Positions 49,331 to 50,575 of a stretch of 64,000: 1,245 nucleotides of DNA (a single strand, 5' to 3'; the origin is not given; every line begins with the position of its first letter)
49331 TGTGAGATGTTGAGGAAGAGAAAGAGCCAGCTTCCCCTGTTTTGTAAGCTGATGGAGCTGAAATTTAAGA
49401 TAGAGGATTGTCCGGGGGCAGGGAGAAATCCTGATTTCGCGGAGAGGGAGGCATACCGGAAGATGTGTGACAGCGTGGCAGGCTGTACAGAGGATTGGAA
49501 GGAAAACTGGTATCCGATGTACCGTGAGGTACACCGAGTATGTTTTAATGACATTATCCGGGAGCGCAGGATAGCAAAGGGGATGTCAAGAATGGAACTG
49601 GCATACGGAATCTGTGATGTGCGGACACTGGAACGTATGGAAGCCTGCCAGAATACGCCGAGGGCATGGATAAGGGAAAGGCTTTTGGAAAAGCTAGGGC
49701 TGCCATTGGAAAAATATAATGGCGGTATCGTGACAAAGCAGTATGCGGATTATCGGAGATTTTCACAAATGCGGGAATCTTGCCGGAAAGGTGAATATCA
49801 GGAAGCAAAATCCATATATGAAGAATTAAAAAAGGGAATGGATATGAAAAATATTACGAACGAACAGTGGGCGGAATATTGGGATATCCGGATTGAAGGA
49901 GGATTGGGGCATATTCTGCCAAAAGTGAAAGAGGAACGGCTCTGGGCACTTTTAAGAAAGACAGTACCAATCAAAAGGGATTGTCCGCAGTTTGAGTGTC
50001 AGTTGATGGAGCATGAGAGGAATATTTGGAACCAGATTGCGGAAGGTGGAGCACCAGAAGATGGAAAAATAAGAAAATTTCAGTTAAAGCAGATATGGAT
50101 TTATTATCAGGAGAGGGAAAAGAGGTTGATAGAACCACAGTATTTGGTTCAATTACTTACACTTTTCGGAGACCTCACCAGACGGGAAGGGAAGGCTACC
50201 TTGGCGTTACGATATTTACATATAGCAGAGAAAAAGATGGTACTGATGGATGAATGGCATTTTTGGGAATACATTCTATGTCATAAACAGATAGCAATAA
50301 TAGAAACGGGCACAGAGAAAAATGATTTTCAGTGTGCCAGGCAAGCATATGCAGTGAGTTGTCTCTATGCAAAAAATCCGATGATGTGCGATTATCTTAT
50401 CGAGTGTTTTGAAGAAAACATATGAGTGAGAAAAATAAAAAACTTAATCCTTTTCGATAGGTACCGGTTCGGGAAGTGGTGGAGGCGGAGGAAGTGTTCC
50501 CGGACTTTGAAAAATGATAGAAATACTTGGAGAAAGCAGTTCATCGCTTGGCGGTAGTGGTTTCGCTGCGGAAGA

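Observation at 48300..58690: Low-G+C island: candidate peptide-controlled secreted cell-wall hydrolase, lipoprotein and ABC system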

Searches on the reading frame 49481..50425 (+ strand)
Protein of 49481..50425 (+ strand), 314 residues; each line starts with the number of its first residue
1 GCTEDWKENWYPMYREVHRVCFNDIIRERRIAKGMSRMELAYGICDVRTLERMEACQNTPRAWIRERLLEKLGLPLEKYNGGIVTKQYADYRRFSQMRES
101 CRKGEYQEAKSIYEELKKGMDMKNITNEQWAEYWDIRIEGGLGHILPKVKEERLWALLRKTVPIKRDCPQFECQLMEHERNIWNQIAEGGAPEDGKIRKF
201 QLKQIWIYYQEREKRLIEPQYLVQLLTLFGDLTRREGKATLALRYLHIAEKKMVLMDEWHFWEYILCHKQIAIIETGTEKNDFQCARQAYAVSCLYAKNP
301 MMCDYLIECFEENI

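Call 34: search_protein_families(library=pfam, proteins=[window:49481-50425:+], max_evalue=1)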
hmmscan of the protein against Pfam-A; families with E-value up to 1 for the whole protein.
window:49481-50425:+ (314 aa): 1 family
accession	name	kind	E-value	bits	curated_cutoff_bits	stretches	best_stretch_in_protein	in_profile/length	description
PF13560.12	HTH_31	-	0.033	14.9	27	1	26-76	6-58/64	Helix-turn-helix domain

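Call 112: search_solved_structures(query=A8, max_evalue=1, show_alignments=0)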
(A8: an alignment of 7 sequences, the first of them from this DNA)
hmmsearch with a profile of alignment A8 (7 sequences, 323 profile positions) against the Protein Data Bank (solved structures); distinct sequences matched with E-value up to 1: 80 (the best 60 are shown).
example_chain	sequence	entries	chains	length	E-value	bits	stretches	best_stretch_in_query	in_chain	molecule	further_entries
8tac_A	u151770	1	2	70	2.1e-07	33.8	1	18-70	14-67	DBP48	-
5fd4_A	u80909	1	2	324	8.7e-07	31.7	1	17-77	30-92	ComR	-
2qfc_A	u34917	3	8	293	5.6e-06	29.1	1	20-278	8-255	PlcR protein | Transcriptional activator PlcR protein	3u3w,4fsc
1sq8_A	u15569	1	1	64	1.1e-05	28.1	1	18-59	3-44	dh434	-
7obi_A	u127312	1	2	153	3.3e-05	26.5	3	175-247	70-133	CTPR-rv4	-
7n10_B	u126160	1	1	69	0.00012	24.7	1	18-71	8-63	ComR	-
7n1n_B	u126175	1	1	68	0.00012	24.7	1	18-71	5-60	ComR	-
4ryk_A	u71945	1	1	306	0.00019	24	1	12-69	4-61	Lmo0325 protein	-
7ai4_A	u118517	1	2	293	0.00026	23.6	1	177-286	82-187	Isoform C of Kinesin light chain 1,Isoform C of Kinesin light chain 1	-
6af3_B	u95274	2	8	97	0.00027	23.5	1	4-71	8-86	HigA antitoxin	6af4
3edt_B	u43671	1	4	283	0.00073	22.1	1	177-286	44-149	Kinesin light chain 2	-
2mez_A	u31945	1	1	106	0.0011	21.5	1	18-70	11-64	Multiprotein Bridging Factor (MBP-like)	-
3ceq_A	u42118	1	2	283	0.0012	21.4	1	177-283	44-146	Kinesin light chain 2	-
1r63_A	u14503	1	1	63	0.0013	21.3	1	18-70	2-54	REPRESSOR PROTEIN FROM BACTERIOPHAGE 434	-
3kxa_A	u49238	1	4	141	0.0014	21.2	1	25-74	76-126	Putative uncharacterized protein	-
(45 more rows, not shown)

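Call 113: search_protein_families(library=pfam, alignment_id=A8, max_evalue=0.1)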
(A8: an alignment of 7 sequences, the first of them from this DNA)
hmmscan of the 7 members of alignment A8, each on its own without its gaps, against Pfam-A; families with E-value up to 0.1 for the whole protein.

A. member 1, seq(310 aa): 1 family
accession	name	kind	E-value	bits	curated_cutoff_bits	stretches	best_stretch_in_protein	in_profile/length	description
PF13560.12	HTH_31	-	0.032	15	27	1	22-72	6-58/64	Helix-turn-helix domain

B. families by the number of members that match (of 7 scanned): 23 families
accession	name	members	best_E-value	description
PF13560.12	HTH_31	5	4.5e-06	Helix-turn-helix domain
PF01381.28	HTH_3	4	4.4e-10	Helix-turn-helix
PF13424.12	TPR_12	3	8.3e-05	Tetratricopeptide repeat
PF00515.34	TPR_1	2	2.4e-05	Tetratricopeptide repeat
PF07719.23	TPR_2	2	0.00012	Tetratricopeptide repeat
PF12844.13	HTH_19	2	0.00043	Helix-turn-helix domain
PF13374.12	TPR_10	2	0.0017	Tetratricopeptide repeat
PF13181.12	TPR_8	2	0.0039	Tetratricopeptide repeat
PF13176.12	TPR_7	2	0.026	Tetratricopeptide repeat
PF18768.7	RNPP_C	1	1.6e-07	RNPP family C-terminal domain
PF14559.12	TPR_19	1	0.00099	Tetratricopeptide repeat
PF25542.1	zf-CCCH_12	1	0.0016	CCCH zinc finger domain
PF22495.2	HTH_92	1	0.0046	RsaL-like HTH domain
PF25064.1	ARM_TT21_5th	1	0.0077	TT21 fifth ARM repeats domain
PF04212.24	MIT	1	0.011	MIT (microtubule interacting and transport) domain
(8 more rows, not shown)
